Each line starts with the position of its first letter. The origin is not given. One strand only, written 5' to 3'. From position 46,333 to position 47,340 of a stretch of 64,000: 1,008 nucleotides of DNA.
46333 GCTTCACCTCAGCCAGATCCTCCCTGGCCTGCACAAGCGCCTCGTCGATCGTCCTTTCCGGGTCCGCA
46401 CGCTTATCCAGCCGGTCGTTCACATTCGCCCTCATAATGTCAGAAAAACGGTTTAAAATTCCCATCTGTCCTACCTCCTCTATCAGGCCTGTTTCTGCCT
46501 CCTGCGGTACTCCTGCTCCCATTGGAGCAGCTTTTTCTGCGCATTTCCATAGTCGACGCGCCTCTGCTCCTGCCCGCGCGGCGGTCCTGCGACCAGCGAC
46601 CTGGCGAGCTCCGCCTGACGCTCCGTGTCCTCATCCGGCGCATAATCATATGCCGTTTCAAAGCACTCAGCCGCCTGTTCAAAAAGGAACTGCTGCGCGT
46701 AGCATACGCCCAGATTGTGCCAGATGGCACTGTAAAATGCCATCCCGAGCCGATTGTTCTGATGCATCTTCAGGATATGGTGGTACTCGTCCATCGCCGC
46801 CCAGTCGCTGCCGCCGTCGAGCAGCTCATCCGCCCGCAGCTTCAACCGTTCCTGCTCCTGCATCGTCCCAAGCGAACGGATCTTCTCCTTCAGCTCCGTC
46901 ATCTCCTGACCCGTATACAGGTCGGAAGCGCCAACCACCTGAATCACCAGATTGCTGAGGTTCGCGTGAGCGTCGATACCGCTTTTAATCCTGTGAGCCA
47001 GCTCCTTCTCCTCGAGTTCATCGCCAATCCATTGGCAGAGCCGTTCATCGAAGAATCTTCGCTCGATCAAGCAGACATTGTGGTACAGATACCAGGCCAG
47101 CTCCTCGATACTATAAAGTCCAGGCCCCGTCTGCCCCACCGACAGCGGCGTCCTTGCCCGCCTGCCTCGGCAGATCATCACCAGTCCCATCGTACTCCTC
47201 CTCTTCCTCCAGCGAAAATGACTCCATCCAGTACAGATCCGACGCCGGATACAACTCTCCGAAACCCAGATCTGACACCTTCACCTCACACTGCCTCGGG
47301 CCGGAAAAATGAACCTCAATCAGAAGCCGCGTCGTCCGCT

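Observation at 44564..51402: A PspA/IM30 gene is embedded in a tight cluster with three proteins I cannot assign to any family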

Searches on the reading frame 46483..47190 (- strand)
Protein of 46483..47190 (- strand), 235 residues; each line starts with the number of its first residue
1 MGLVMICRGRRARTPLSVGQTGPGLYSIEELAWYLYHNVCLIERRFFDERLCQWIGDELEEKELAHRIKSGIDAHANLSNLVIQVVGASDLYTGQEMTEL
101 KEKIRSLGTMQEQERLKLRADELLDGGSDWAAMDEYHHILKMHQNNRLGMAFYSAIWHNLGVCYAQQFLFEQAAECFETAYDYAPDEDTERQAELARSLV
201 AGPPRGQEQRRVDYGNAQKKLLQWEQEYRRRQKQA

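Call 3: search_protein_families(library=pfam, proteins=[window:46483-47190:-], max_evalue=1)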
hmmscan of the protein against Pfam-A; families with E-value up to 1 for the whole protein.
window:46483-47190:- (235 aa): 7 families
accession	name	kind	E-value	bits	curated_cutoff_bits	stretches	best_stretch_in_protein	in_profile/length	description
PF07719.23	TPR_2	-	2.4e-06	27.7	27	1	155-186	2-33/34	Tetratricopeptide repeat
PF00515.34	TPR_1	-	1.8e-05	24.8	27.8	1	156-186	3-33/34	Tetratricopeptide repeat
PF13181.12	TPR_8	-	0.00017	21.9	25.7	1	156-186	3-33/34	Tetratricopeptide repeat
PF13424.12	TPR_12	-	0.0032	18.1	30.1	1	155-185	4-37/77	Tetratricopeptide repeat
PF13371.12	TPR_9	-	0.021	15.3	35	1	157-200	32-72/73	Tetratricopeptide repeat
PF04508.17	Pox_A_type_inc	-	0.094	13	21.4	1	95-107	1-13/23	Viral A-type inclusion protein repeat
PF08447.18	PAS_3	-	0.29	11.8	25.6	0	177-234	8-62/89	PAS fold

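Call 4: search_protein_families(library=ncbifam, proteins=[window:46483-47190:-], max_evalue=1)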
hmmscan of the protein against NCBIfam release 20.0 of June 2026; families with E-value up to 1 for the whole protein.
window:46483-47190:- (235 aa): 1 family
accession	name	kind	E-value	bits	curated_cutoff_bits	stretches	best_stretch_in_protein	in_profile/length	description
NF053779.1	BT3442_fam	equivalog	0.019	13.7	940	1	105-187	93-175/563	BT3442 family protein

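Call 6: search_protein_families(library=padloc, proteins=[window:46483-47190:-], max_evalue=0.1)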
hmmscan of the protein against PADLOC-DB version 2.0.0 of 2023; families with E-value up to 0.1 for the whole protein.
window:46483-47190:- (235 aa): 0 families

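Call 35: search_solved_structures(query=A3, max_evalue=10, show_alignments=2)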
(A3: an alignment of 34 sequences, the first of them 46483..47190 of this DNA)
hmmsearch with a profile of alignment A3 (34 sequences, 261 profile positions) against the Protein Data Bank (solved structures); distinct sequences matched with E-value up to 10: 146 (the best 60 are shown).
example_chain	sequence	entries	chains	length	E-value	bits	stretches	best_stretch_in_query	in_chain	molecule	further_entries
9qhb_A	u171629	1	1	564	1.3e-60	208.3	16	122-186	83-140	Engineered tetratricopeptide repeat protein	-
8bu0_A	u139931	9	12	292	5.1e-36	127.7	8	154-188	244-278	Consensus tetratricopeptide repeat protein | Crystal structure of an 8-repeat consensus TPR superhelix with Zinc. | Monomer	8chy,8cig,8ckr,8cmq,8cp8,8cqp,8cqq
9qhc_A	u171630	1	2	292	5.1e-33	117.9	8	154-186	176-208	Engineered tetratricopeptide repeat protein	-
8ch0_A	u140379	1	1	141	2.7e-19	72.8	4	154-186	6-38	Consensus tetratricopeptide repeat protein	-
2fo7_A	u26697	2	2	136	3.1e-19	72.7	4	154-186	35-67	SYNTHETIC CONSENSUS TPR PROTEIN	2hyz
7obi_A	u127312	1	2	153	8.8e-16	61.3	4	155-188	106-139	CTPR-rv4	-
1na0_A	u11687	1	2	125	1.9e-15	60.3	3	154-194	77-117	designed protein CTPR3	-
9gzg_A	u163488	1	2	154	8.4e-14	54.9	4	154-193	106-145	Engineered CTPR protein with glutamic acids for conductivity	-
2wqh_A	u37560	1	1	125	2.6e-13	53.3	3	154-194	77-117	CTPR3Y3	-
3kd7_A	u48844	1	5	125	7.1e-12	48.5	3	154-189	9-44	CTPR390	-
7y4i_A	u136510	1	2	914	8.6e-11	45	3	141-181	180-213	Probable UDP-N-acetylglucosamine--peptide N-acetylglucosaminyltransferase SPINDLY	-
1na3_A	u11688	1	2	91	1.1e-10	44.6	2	154-194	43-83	designed protein CTPR2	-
8dtf_A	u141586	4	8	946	1.1e-10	44.6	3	141-181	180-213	Probable UDP-N-acetylglucosamine--peptide N-acetylglucosaminyltransferase SPINDLY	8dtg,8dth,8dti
6vfh_A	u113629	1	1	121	1.8e-10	44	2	127-187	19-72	T33_dn10A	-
6v8e_A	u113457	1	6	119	2e-10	43.8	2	127-187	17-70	Designed protein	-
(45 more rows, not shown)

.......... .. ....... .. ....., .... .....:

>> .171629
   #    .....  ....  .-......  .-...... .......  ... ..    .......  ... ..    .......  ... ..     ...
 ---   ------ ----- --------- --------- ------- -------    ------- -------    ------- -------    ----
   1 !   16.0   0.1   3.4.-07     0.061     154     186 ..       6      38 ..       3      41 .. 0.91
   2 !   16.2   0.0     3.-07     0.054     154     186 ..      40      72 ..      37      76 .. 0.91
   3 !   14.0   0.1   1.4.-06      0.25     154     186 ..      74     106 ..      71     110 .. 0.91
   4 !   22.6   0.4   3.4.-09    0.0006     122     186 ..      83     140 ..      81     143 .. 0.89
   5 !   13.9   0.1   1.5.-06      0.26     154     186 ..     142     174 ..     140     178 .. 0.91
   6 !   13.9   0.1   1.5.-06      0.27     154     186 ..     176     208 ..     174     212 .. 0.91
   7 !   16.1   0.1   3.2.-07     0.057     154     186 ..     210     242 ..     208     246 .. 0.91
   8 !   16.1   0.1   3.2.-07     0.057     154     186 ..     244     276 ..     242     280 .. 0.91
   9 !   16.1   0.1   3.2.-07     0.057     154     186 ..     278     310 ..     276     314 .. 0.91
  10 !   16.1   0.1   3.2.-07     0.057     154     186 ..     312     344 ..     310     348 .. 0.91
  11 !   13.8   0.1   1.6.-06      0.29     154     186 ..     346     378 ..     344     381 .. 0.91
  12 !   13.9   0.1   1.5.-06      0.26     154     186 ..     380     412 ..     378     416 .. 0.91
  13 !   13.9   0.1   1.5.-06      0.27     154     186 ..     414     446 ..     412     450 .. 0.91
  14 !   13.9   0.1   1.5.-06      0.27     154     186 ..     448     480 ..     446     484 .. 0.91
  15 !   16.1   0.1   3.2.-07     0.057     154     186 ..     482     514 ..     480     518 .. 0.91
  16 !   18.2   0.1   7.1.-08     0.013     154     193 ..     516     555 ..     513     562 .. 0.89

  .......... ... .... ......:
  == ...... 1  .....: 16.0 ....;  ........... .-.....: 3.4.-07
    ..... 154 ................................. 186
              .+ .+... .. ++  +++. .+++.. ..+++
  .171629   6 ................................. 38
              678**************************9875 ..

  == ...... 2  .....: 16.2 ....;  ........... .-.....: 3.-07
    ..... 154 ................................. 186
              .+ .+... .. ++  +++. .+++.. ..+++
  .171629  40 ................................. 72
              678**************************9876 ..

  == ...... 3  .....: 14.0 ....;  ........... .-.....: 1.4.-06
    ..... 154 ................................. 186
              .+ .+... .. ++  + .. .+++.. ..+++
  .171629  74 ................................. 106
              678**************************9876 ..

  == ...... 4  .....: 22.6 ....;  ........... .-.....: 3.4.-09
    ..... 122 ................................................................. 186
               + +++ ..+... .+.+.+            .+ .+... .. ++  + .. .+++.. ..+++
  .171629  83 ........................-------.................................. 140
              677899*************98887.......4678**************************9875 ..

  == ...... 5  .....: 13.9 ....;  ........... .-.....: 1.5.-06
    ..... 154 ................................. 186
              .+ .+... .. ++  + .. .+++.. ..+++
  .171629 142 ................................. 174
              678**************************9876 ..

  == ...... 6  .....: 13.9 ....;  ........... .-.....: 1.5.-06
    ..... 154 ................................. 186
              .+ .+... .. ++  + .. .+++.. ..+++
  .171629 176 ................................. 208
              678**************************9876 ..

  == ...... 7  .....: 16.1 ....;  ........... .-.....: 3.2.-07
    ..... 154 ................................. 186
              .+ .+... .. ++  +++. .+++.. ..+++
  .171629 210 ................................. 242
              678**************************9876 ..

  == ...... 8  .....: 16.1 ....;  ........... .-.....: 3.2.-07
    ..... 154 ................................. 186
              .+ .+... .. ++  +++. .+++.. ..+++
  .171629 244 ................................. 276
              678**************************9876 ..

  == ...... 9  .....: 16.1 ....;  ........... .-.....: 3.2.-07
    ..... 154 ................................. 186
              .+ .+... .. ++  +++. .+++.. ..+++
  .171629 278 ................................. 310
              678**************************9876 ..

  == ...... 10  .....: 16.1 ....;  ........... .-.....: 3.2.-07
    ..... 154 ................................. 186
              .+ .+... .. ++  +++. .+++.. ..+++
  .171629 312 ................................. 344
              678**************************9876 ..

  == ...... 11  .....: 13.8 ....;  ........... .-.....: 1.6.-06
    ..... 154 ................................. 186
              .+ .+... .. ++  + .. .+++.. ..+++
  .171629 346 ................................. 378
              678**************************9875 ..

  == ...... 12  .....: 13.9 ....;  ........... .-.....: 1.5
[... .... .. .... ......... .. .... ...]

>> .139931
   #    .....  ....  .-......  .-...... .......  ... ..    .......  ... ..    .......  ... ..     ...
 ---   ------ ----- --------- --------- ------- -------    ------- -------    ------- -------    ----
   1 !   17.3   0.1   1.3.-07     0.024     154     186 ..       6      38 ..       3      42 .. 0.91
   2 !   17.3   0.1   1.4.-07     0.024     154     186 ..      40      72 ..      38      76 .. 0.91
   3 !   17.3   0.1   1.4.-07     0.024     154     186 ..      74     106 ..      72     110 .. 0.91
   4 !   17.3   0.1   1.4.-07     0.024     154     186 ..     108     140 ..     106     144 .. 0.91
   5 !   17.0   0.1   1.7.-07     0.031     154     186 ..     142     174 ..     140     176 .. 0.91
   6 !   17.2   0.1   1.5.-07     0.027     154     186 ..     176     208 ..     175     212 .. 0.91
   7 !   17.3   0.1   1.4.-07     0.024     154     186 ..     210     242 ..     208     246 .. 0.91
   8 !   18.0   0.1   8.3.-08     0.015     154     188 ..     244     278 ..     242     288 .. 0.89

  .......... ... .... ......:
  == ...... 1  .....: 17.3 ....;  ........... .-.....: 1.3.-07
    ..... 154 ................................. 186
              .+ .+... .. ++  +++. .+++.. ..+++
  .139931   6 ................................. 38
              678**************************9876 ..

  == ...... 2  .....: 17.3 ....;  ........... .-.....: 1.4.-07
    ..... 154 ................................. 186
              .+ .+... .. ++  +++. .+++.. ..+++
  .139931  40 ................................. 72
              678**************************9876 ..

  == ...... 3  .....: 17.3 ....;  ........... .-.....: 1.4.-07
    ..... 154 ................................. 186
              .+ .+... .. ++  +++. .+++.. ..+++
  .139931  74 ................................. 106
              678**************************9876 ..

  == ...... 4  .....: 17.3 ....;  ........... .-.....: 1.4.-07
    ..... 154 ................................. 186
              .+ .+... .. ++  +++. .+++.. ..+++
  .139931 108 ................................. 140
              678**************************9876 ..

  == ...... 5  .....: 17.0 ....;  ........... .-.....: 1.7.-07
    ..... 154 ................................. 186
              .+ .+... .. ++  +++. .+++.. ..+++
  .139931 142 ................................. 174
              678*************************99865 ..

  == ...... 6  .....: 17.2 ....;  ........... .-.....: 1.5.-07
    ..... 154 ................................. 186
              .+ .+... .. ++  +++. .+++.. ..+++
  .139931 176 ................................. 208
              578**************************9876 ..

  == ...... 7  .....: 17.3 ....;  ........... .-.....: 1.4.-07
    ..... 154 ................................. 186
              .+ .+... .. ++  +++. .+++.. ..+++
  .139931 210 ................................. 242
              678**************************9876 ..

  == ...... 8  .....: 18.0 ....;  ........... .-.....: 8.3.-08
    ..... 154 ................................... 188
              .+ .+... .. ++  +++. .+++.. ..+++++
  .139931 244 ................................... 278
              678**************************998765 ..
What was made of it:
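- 46483..47190 (-): Third gene of the trio, 235 aa. A conserved N-terminal domain of about 100 aa with no known relative is followed by two or three TPR motifs. PDB matches are confined to the TPR part (call 35).
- Closest known: Eukaryotic TPR co-chaperones of Hsp70. Same: SGT and FKBP51 TPR domains appear among the weak profile matches (call 35).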

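Call 36: search_protein_families(library=pfam, alignment_id=A3, max_evalue=0.01)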
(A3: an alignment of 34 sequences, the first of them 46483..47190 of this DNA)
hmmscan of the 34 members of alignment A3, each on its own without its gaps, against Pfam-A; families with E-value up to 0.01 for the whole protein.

A. member 1, window:46483-47190:- (235 aa): 4 families
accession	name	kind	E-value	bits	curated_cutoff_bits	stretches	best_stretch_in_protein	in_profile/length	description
PF07719.23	TPR_2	-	2.4e-06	27.7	27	1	155-186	2-33/34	Tetratricopeptide repeat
PF00515.34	TPR_1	-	1.8e-05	24.8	27.8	1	156-186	3-33/34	Tetratricopeptide repeat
PF13181.12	TPR_8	-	0.00017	21.9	25.7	1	156-186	3-33/34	Tetratricopeptide repeat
PF13424.12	TPR_12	-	0.0032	18.1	30.1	1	155-185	4-37/77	Tetratricopeptide repeat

B. families by the number of members that match (of 34 scanned): 11 families
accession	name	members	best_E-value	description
PF07719.23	TPR_2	33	6.3e-07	Tetratricopeptide repeat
PF00515.34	TPR_1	30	8.4e-08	Tetratricopeptide repeat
PF13424.12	TPR_12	25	9.6e-09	Tetratricopeptide repeat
PF13181.12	TPR_8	17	1.8e-06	Tetratricopeptide repeat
PF25575.1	TPR_BSK1_C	4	0.0016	Serine/threonine-protein kinase BSK1-like, TPR repeats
PF13374.12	TPR_10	3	9.6e-05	Tetratricopeptide repeat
PF13176.12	TPR_7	1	3.5e-05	Tetratricopeptide repeat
PF24885.1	TPR_NPHP3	1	0.00015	Nephrocystin-3 TPR domain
PF09976.15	TPR_21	1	0.0011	Tetratricopeptide repeat-like domain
PF13414.12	TPR_11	1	0.004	TPR repeat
PF14766.11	RPA_interact_N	1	0.0086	Replication protein A interacting N-terminal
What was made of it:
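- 46483..47190 (-): TPR_2 at 27.7 bits against a cut-off of 27; 33 of 34 orthologues match TPR_2 (calls 3, 36).
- On TPR proteins: 33 of 34 orthologues match TPR_2 (call 36).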
